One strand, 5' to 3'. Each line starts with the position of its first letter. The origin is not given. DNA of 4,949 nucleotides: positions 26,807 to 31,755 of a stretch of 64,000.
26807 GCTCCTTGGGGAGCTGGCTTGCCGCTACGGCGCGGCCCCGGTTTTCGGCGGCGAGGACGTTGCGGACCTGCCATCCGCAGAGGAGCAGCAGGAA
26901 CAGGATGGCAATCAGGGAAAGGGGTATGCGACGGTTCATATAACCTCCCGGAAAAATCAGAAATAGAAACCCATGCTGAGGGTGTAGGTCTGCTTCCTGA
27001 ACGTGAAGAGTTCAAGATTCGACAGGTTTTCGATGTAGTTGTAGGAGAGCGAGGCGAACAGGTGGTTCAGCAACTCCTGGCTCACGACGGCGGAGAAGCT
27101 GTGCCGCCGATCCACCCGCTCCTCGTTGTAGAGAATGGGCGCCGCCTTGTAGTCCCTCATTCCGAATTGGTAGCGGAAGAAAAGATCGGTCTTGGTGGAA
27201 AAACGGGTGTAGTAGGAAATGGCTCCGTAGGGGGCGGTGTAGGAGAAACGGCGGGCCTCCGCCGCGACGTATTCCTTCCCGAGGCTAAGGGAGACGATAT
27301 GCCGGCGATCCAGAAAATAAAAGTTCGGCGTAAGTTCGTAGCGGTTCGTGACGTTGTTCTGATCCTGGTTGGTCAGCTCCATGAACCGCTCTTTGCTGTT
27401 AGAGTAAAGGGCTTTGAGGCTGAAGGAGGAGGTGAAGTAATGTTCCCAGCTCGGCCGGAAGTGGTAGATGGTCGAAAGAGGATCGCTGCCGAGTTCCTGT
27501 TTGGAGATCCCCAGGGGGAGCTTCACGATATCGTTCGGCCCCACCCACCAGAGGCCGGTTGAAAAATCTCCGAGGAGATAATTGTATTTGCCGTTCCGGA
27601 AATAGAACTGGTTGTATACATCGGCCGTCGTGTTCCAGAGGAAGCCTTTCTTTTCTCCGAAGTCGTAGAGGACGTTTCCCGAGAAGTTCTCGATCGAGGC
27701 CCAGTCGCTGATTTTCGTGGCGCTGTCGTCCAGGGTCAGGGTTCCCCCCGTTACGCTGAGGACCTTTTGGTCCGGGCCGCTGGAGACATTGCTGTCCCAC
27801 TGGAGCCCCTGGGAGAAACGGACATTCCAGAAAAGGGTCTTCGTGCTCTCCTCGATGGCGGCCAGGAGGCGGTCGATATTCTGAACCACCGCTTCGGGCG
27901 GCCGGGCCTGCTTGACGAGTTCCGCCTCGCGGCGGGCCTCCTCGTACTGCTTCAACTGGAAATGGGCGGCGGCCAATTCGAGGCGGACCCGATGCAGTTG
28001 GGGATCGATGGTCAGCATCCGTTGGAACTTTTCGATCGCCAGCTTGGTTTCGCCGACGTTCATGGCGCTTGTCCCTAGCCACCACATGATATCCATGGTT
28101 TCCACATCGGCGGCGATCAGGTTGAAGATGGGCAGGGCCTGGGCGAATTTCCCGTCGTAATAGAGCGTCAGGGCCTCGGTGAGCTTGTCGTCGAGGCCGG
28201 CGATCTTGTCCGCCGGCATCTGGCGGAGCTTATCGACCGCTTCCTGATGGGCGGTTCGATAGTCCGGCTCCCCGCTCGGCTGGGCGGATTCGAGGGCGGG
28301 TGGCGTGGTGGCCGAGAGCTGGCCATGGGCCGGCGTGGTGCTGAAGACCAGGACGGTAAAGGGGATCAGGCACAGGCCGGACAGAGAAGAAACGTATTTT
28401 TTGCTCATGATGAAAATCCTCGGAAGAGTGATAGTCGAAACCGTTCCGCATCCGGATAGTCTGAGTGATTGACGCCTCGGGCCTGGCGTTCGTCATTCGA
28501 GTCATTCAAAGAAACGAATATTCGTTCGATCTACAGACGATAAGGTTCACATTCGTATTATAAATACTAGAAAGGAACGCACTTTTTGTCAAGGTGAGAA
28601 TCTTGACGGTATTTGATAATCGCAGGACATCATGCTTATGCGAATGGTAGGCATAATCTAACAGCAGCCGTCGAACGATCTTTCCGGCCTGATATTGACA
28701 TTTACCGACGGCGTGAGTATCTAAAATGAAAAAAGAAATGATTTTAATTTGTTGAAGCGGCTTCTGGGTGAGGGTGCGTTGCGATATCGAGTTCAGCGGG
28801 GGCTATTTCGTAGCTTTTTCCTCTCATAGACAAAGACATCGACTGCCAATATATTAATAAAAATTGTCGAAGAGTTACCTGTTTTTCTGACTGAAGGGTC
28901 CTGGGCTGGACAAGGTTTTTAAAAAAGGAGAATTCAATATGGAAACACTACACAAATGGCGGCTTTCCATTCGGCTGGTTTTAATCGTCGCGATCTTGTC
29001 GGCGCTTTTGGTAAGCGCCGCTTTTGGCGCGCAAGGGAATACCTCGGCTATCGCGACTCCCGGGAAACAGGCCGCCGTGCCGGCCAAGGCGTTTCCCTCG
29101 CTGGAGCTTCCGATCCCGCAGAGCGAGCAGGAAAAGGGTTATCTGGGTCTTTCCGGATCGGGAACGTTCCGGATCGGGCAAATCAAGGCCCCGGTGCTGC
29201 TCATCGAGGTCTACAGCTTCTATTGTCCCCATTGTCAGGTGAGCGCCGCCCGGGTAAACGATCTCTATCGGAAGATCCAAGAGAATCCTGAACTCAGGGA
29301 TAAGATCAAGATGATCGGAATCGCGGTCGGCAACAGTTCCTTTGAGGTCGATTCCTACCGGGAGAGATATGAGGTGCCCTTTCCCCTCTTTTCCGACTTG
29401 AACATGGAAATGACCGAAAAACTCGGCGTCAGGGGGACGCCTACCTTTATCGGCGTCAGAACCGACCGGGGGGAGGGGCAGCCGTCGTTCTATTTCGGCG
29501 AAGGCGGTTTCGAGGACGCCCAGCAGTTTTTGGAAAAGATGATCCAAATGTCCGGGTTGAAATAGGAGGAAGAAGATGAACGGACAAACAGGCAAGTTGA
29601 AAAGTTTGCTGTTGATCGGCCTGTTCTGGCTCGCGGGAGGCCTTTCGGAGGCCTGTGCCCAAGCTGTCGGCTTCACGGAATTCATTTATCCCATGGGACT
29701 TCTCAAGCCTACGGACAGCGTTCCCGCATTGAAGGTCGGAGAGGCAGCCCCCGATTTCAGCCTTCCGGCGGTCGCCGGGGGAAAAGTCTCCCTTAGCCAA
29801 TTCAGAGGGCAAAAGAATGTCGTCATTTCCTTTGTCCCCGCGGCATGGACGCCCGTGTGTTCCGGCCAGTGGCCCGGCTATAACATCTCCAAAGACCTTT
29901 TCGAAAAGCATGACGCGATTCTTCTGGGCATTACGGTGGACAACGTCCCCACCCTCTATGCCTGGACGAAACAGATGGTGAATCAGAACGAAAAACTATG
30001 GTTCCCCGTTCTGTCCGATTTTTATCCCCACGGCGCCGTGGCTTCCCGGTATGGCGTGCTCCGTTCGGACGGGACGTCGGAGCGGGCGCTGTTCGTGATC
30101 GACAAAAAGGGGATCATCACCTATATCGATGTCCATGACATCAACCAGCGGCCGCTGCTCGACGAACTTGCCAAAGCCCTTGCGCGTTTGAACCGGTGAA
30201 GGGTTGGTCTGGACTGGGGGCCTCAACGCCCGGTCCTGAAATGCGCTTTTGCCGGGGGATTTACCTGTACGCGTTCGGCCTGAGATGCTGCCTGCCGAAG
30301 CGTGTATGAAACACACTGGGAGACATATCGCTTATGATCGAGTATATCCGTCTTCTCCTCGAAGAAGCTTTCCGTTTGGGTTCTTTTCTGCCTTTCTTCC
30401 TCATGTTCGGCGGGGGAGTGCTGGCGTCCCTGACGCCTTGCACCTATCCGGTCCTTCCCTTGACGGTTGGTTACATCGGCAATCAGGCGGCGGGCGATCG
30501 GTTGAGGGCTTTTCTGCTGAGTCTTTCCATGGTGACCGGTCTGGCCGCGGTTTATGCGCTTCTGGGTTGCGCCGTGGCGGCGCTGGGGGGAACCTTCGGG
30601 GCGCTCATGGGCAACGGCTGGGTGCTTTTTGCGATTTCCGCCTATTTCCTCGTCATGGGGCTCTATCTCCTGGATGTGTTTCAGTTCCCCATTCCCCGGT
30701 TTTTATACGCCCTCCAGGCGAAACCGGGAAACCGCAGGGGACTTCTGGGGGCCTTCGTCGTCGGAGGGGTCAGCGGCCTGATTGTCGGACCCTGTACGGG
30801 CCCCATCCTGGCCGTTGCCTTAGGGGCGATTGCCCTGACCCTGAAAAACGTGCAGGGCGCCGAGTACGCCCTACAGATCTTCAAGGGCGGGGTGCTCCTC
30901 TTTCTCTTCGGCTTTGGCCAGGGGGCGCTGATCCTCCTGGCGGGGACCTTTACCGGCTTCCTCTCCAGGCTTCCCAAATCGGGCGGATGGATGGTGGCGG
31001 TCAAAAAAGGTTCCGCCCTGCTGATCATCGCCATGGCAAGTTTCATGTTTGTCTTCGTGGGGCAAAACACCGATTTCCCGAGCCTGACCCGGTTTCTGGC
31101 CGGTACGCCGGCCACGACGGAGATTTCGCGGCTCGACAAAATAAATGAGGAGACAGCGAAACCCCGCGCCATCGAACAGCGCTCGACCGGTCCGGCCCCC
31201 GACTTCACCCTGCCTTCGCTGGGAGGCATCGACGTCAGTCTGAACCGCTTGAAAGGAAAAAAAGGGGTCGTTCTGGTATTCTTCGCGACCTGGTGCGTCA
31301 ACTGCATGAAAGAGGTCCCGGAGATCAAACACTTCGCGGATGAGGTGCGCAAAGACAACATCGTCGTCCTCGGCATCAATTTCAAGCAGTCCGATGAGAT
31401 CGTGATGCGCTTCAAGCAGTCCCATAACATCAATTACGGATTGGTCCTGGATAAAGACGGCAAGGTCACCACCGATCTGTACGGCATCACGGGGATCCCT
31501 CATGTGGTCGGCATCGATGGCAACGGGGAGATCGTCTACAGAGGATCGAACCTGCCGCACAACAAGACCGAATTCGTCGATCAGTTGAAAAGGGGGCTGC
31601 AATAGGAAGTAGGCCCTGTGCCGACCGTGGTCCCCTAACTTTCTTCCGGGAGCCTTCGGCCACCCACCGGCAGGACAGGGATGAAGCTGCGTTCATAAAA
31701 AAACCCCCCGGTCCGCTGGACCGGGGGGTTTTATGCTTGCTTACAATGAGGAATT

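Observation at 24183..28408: Slam/DUF560-like outer-membrane translocon paired with a FecR-domain, bilobed TbpB-like cargo: a candidate type 11 secretion pair with an undescribed cargo architecture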

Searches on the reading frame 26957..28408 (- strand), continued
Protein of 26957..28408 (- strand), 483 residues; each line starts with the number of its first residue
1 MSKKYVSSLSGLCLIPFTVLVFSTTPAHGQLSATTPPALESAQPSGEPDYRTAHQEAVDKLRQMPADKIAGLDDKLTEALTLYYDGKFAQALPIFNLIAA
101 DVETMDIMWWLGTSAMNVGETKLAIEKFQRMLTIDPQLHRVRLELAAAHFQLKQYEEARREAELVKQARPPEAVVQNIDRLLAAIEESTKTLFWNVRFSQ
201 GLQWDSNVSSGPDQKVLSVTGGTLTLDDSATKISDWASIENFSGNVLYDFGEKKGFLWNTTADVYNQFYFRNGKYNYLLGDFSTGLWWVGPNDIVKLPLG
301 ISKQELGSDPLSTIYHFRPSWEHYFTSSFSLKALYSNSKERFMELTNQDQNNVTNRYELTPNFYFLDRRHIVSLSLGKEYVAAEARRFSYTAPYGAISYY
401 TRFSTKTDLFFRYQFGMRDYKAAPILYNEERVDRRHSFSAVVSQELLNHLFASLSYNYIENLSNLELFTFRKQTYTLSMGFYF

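Call 49: search_protein_families(library=pfam, proteins=[L077:11177-13417:-, L040:231-692:-, L016:6673-8538:+, L008:3434-4765:+, L008:7098-7730:+, L008:12793-13617:-, L045:5933-6994:+, L015:6669-7193:+, L043:6413-7369:+, L004:15188-15733:+], max_evalue=0.001)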
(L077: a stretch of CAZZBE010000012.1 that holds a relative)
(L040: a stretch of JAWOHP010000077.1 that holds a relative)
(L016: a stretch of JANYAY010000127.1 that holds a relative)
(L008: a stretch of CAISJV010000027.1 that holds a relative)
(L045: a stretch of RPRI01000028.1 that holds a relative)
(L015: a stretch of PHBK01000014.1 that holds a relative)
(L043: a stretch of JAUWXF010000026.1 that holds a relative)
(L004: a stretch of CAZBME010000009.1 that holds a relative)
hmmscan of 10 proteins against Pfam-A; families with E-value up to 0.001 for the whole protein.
L077:11177-13417:- (746 aa): 2 families
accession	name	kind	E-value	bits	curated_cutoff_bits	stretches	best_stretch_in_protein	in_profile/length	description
PF05226.16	CHASE2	-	2.7e-39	135.7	26.3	1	63-385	2-255/257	CHASE2 domain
PF00211.25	Guanylate_cyc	-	6.1e-21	75.3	21.9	1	485-662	7-178/183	Adenylate and Guanylate cyclase catalytic domain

L040:231-692:- (153 aa): 3 families
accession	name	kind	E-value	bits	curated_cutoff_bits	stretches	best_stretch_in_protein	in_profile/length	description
PF00583.31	Acetyltransf_1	-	8.4e-14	52.3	20.7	1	28-117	17-116/116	Acetyltransferase (GNAT) family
PF13508.13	Acetyltransf_7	-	5.3e-13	49.6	27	1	42-118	4-83/84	Acetyltransferase (GNAT) domain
PF13673.13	Acetyltransf_10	-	1.3e-07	32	23.6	1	40-122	30-112/128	Acetyltransferase (GNAT) domain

L016:6673-8538:+ (621 aa): 22 families
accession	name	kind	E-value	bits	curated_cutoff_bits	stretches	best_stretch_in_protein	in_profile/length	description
PF07719.23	TPR_2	-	1.6e-32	109.3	27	4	472-504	2-34/34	Tetratricopeptide repeat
PF00515.34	TPR_1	-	4.1e-32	109.1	27.8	4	472-504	2-34/34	Tetratricopeptide repeat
PF13414.12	TPR_11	-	2.2e-29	101.3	26.8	3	548-587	3-42/42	TPR repeat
PF13181.12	TPR_8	-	9.3e-26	88.2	25.7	1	541-571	3-33/34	Tetratricopeptide repeat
PF13432.12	TPR_16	-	2.2e-23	82.8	32.7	2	481-539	7-65/65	Tetratricopeptide repeat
PF13431.12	TPR_17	-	1.5e-19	69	24.4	0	527-559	1-33/34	Tetratricopeptide repeat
PF14559.12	TPR_19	-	2e-19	70.1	25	2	482-543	2-63/68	Tetratricopeptide repeat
PF13428.12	TPR_14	-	4.2e-16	58.3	23.5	0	438-478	2-42/44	Tetratricopeptide repeat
PF13374.12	TPR_10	-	2.2e-15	56.5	27.5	1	543-566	6-29/42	Tetratricopeptide repeat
PF13424.12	TPR_12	-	2.7e-15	56.8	30.1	1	473-535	5-75/77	Tetratricopeptide repeat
PF13176.12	TPR_7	-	9.9e-14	50.6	27.9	0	507-535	1-29/36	Tetratricopeptide repeat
PF07721.20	TPR_4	-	3.6e-11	43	27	0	539-564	1-26/26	Tetratricopeptide repeat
PF24575.1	TPR_Slam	-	2e-09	38.3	35.2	0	582-613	56-87/104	Surface lipoprotein assembly modifier, N-terminal TPR repeats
PF13174.12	TPR_6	-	4.3e-09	36.9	26.3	0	545-566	6-27/33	Tetratricopeptide repeat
PF03704.23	BTAD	-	6.6e-09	36.7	22.1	1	437-496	62-121/146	Bacterial transcriptional activator domain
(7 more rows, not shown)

L008:3434-4765:+ (443 aa): 3 families
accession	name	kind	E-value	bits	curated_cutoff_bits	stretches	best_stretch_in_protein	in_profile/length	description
PF01071.24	GARS_A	-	1.4e-51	175.5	27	1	105-299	1-194/194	Phosphoribosylglycinamide synthetase, ATP-grasp (A) domain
PF02844.21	GARS_N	-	2.7e-23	83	29.5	1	3-104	2-100/100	Phosphoribosylglycinamide synthetase, N domain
PF02843.22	GARS_C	-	5.1e-10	40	34.8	1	334-425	1-91/92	Phosphoribosylglycinamide synthetase, C domain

L008:7098-7730:+ (210 aa): 1 family
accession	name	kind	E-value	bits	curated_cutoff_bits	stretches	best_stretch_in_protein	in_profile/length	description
PF01300.24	Sua5_yciO_yrdC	-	5.5e-56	189.3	25.1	1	22-197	2-178/178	Telomere recombination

L008:12793-13617:- (274 aa): 3 families
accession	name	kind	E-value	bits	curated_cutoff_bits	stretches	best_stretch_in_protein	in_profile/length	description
PF13717.11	Zn_ribbon_4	-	1.1e-13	51.3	30.3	1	1-35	1-35/36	zinc-ribbon domain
PF13719.11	Zn_ribbon_5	-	4e-11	42.9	29.3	1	1-35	1-35/37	zinc-ribbon domain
PF11906.13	DUF3426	-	3.2e-08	34.2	27.7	1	98-256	3-138/147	Protein of unknown function (DUF3426)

L045:5933-6994:+ (353 aa): 0 families

L015:6669-7193:+ (174 aa): 2 families
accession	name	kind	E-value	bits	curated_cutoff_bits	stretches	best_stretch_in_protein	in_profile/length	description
PF00731.26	AIRC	-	1.2e-60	203.7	30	1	13-160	2-147/148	AIR carboxylase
PF13685.12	Fe-ADH_2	-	4.6e-05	23.9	28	1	12-103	21-112/149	Iron-containing alcohol dehydrogenase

L043:6413-7369:+ (318 aa): 13 families
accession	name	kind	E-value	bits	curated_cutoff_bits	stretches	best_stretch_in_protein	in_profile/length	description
PF13174.12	TPR_6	-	4.9e-13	49.2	26.3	1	79-110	2-33/33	Tetratricopeptide repeat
PF07719.23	TPR_2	-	1.6e-12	47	27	1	79-107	3-31/34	Tetratricopeptide repeat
PF13181.12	TPR_8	-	1.8e-12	46.8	25.7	0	115-146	2-33/34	Tetratricopeptide repeat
PF00515.34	TPR_1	-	1.4e-09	37.8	27.8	1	79-102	3-26/34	Tetratricopeptide repeat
PF13432.12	TPR_16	-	8.6e-09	36.1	32.7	1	46-110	3-64/65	Tetratricopeptide repeat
PF13424.12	TPR_12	-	6.7e-08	33.1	30.1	1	79-144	5-75/77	Tetratricopeptide repeat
PF13525.12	YfiO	-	6.9e-08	32.9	25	1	81-164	9-92/203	Outer membrane lipoprotein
PF14559.12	TPR_19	-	7.3e-07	29.9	25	0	90-134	4-45/68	Tetratricopeptide repeat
PF12895.13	ANAPC3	-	2.3e-06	28.2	27.2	1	39-102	22-81/82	Anaphase-promoting complex, cyclosome, subunit 3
PF13371.12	TPR_9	-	8e-06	26.2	35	0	123-181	4-59/73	Tetratricopeptide repeat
PF13428.12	TPR_14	-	1.2e-05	26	23.5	0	80-115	4-39/44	Tetratricopeptide repeat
PF13176.12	TPR_7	-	0.00025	21.3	27.9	0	81-104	3-26/36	Tetratricopeptide repeat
PF09976.15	TPR_21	-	0.00066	19.9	25.5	0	93-177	55-139/193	Tetratricopeptide repeat-like domain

L004:15188-15733:+ (181 aa): 1 family
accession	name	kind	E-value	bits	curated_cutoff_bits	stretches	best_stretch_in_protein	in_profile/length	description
PF03938.19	OmpH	-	3.8e-21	76.2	32.4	1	37-174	1-139/141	Outer membrane protein (OmpH-like)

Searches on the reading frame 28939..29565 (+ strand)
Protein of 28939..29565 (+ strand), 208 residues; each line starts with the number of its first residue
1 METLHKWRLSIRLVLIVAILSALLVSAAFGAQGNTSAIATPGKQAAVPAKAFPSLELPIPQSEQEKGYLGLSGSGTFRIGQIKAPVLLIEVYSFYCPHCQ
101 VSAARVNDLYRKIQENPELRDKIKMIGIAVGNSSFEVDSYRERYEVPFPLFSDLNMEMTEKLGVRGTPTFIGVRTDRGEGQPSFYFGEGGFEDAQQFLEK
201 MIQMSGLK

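Call 10: search_protein_families(library=pfam, proteins=[window:28939-29565:+], max_evalue=0.001)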
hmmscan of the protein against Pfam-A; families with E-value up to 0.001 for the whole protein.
window:28939-29565:+ (208 aa): 6 families
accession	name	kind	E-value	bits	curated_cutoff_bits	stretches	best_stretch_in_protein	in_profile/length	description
PF00578.27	AhpC-TSA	-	1.6e-09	38.2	26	1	74-174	15-110/124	AhpC/TSA family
PF08534.16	Redoxin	-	1.4e-06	28.6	26.6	1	85-171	30-120/148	Redoxin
PF13462.12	Thioredoxin_4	-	6.2e-06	26.9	23.2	1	76-113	5-42/165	Thioredoxin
PF13905.12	Thioredoxin_8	-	5.1e-05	24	27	1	88-174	5-89/94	Thioredoxin-like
PF14053.11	DUF4248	-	0.00053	20.4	27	1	94-135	13-53/68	Domain of unknown function (DUF4248)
PF00085.26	Thioredoxin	-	0.00058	20.3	23.5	0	85-125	19-53/103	Thioredoxin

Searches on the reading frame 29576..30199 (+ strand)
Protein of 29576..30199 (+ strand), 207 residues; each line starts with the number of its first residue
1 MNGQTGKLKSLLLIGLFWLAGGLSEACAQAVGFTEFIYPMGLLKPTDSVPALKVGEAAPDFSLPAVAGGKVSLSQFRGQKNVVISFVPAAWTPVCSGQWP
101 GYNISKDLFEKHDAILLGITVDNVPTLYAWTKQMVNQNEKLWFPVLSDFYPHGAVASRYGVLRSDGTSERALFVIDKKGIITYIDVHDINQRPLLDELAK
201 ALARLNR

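Call 11: search_protein_families(library=pfam, proteins=[window:29576-30199:+], max_evalue=0.001)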
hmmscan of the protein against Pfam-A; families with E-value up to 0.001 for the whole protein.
window:29576-30199:+ (207 aa): 2 families
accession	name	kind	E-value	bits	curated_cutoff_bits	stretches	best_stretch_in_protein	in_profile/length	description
PF00578.27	AhpC-TSA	-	1.3e-32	112.8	26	1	54-184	1-124/124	AhpC/TSA family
PF08534.16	Redoxin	-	3.4e-23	82.5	26.6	1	53-192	1-139/148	Redoxin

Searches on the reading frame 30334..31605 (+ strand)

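Call 10: search_protein_families(library=pfam, proteins=[window:30334-31605:+], max_evalue=0.001)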
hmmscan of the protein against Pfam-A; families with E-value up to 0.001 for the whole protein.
window:30334-31605:+ (423 aa): 6 families
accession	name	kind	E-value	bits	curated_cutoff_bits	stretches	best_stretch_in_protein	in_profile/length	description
PF02683.22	DsbD_TM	-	1.5e-33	116.4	27.1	1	22-239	6-215/219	Cytochrome C biogenesis protein transmembrane domain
PF00578.27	AhpC-TSA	-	9.6e-22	77.7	26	1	287-402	4-123/124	AhpC/TSA family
PF08534.16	Redoxin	-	1.4e-20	74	26.6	1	287-405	5-133/148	Redoxin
PF13905.12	Thioredoxin_8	-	2.2e-10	41.2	27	1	310-400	2-94/94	Thioredoxin-like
PF00085.26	Thioredoxin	-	3.6e-06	27.3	23.5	1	308-361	17-69/103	Thioredoxin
PF13098.12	Thioredoxin_2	-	7.2e-06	26.7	27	1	307-403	3-90/104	Thioredoxin-like domain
